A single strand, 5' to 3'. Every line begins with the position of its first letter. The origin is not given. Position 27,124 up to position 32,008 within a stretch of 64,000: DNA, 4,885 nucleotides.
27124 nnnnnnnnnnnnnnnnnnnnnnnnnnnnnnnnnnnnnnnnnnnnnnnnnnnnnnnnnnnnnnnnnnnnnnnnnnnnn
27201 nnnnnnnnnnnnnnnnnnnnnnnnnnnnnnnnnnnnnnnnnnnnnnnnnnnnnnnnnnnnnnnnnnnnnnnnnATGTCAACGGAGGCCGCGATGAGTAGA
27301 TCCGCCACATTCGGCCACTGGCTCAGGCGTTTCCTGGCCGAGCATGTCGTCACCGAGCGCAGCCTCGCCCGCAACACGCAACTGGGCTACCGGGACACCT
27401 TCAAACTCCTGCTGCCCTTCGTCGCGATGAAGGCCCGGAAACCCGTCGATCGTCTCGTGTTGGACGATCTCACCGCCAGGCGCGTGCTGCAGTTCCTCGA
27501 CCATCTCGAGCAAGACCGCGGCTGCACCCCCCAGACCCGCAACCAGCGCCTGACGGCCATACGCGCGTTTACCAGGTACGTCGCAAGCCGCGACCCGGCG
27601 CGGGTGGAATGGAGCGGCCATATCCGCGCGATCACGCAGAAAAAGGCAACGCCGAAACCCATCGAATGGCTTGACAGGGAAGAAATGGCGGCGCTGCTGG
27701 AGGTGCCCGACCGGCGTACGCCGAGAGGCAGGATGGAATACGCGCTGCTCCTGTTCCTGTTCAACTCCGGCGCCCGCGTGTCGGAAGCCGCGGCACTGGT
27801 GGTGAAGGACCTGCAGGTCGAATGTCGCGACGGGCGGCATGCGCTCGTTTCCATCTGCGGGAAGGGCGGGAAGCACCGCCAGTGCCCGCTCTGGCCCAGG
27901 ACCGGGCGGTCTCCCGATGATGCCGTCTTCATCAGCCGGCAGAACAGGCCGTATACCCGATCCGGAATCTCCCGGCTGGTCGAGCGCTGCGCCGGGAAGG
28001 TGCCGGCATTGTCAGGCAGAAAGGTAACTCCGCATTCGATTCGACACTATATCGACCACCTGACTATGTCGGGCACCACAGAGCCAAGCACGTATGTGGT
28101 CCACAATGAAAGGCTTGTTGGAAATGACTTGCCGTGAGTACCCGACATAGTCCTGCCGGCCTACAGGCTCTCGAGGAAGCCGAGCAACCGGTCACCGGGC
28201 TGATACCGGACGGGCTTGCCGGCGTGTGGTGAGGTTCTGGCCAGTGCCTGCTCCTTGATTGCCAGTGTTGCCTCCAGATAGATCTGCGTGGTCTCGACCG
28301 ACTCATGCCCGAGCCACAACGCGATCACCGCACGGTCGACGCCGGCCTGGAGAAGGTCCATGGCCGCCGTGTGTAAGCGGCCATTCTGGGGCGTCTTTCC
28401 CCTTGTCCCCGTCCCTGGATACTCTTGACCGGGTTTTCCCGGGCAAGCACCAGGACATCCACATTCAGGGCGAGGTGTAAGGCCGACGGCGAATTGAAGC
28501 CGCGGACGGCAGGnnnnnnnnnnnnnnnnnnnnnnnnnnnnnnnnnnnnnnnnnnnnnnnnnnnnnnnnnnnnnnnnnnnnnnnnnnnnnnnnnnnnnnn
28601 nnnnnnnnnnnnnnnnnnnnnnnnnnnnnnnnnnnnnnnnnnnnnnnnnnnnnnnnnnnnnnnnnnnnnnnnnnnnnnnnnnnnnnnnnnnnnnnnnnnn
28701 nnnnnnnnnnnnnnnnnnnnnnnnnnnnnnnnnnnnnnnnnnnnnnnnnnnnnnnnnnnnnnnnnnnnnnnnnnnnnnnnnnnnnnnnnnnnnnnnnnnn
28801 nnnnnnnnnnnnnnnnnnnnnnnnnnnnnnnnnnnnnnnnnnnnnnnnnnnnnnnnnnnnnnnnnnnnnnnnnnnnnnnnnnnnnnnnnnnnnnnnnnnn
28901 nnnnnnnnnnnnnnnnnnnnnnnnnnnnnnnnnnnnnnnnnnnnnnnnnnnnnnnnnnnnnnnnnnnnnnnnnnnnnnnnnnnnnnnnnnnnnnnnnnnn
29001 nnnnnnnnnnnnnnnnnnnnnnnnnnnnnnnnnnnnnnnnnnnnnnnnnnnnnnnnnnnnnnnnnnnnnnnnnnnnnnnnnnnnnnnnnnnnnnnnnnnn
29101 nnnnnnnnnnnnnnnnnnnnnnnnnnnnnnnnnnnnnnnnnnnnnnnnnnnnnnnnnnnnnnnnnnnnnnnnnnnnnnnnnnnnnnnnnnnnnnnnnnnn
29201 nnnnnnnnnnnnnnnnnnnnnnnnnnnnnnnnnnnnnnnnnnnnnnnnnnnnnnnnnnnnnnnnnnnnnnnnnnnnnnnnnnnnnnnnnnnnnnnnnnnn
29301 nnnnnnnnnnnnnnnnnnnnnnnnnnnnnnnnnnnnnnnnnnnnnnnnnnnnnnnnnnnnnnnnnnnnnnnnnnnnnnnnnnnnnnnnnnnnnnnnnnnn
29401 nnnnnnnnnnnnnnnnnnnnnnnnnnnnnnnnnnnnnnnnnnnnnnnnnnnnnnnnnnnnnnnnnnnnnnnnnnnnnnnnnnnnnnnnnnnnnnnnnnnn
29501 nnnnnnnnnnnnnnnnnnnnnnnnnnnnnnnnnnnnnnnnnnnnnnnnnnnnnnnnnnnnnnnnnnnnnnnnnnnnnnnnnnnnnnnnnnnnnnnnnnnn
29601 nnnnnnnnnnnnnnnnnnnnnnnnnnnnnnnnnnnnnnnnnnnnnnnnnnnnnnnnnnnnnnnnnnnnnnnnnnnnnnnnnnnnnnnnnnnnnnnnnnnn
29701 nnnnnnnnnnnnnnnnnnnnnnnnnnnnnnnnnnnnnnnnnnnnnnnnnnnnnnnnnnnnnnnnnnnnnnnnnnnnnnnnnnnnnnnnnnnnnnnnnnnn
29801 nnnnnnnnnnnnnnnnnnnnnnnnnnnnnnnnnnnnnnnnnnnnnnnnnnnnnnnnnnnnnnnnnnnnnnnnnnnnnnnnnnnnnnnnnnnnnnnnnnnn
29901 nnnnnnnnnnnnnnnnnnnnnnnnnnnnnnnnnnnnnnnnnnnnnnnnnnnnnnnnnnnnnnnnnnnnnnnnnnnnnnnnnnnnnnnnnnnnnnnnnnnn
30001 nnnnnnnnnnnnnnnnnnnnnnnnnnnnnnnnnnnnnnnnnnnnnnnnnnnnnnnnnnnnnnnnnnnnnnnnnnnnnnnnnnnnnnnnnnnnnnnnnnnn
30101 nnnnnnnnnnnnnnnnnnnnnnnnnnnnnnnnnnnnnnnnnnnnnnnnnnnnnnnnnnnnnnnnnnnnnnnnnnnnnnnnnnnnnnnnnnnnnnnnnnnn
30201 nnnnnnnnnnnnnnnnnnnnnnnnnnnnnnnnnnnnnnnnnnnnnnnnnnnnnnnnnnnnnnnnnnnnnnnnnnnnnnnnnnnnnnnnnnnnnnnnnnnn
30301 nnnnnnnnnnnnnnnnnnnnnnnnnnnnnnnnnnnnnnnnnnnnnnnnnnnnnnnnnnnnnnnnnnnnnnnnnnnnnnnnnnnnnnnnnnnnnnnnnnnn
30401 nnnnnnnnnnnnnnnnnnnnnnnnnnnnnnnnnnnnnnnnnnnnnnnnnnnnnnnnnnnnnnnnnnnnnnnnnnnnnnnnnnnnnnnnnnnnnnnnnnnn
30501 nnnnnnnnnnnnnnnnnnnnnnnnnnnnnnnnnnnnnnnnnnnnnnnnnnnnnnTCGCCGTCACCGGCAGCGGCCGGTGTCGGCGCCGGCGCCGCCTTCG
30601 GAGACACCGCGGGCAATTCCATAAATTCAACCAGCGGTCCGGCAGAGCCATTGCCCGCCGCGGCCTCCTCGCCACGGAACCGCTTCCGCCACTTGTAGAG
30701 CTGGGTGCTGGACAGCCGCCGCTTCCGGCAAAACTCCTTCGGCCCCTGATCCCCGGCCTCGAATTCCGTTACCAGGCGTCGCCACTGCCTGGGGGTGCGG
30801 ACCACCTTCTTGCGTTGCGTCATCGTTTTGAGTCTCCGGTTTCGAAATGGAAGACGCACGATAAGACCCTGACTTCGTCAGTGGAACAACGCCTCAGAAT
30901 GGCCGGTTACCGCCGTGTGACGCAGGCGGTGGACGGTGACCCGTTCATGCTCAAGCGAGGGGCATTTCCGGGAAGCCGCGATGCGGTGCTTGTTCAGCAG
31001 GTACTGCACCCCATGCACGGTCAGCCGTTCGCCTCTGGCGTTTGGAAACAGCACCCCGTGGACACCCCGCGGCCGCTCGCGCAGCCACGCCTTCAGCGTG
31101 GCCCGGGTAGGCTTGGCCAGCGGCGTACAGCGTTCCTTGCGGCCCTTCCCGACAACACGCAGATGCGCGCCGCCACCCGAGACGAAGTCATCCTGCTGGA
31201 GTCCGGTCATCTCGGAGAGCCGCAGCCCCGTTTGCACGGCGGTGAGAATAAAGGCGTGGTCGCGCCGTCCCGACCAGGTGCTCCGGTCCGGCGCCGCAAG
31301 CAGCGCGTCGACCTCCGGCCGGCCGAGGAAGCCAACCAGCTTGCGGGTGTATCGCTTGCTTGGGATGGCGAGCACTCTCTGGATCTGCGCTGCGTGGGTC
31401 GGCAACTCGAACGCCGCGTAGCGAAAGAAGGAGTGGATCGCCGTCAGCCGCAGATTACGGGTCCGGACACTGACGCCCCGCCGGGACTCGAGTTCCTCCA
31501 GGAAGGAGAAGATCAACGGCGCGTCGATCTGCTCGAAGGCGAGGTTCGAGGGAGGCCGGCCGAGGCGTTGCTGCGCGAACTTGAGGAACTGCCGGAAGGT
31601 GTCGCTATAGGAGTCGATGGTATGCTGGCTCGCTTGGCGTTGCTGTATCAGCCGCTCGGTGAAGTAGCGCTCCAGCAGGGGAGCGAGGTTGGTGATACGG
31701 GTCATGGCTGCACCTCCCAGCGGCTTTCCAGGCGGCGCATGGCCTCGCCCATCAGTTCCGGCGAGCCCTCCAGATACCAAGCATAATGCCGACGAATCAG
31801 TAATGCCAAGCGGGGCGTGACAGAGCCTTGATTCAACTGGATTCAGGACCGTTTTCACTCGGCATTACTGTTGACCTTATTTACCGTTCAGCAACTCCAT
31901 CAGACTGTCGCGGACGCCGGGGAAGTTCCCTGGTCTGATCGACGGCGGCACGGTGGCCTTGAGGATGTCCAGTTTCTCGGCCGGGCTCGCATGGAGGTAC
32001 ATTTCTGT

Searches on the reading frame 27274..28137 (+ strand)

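Call 80: search_protein_families(library=pfam, proteins=[window:27274-28137:+], max_evalue=0.001)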
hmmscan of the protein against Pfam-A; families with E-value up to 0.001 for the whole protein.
window:27274-28137:+ (287 aa): 3 families
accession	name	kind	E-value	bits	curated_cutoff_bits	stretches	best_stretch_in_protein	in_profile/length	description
PF00589.27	Phage_integrase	-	3.3e-12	46.9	27.1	1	132-259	2-135/172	Phage integrase family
PF13495.12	Phage_int_SAM_4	-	2.4e-07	31.5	27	1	27-107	10-82/85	Phage integrase, N-terminal SAM-like domain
PF02899.23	Phage_int_SAM_1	-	7.3e-06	26.6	22.3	1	23-105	6-81/83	Phage integrase, N-terminal SAM-like domain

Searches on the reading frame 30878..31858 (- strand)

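Call 32: search_protein_families(library=pfam, proteins=[window:30878-31858:-], max_evalue=0.001)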
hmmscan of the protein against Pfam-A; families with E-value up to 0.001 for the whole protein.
window:30878-31858:- (326 aa): 4 families
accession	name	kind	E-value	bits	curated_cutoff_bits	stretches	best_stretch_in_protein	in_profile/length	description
PF00589.27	Phage_integrase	-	3.6e-18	66.3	27.1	1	181-318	6-138/172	Phage integrase family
PF02899.23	Phage_int_SAM_1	-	5.2e-13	49.5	22.3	1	66-149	4-80/83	Phage integrase, N-terminal SAM-like domain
PF13495.12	Phage_int_SAM_4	-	1.6e-07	32.1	27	1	71-147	9-77/85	Phage integrase, N-terminal SAM-like domain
PF13102.12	Phage_int_SAM_5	-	0.00018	22.2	22.3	1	65-148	5-82/98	Phage integrase SAM-like domain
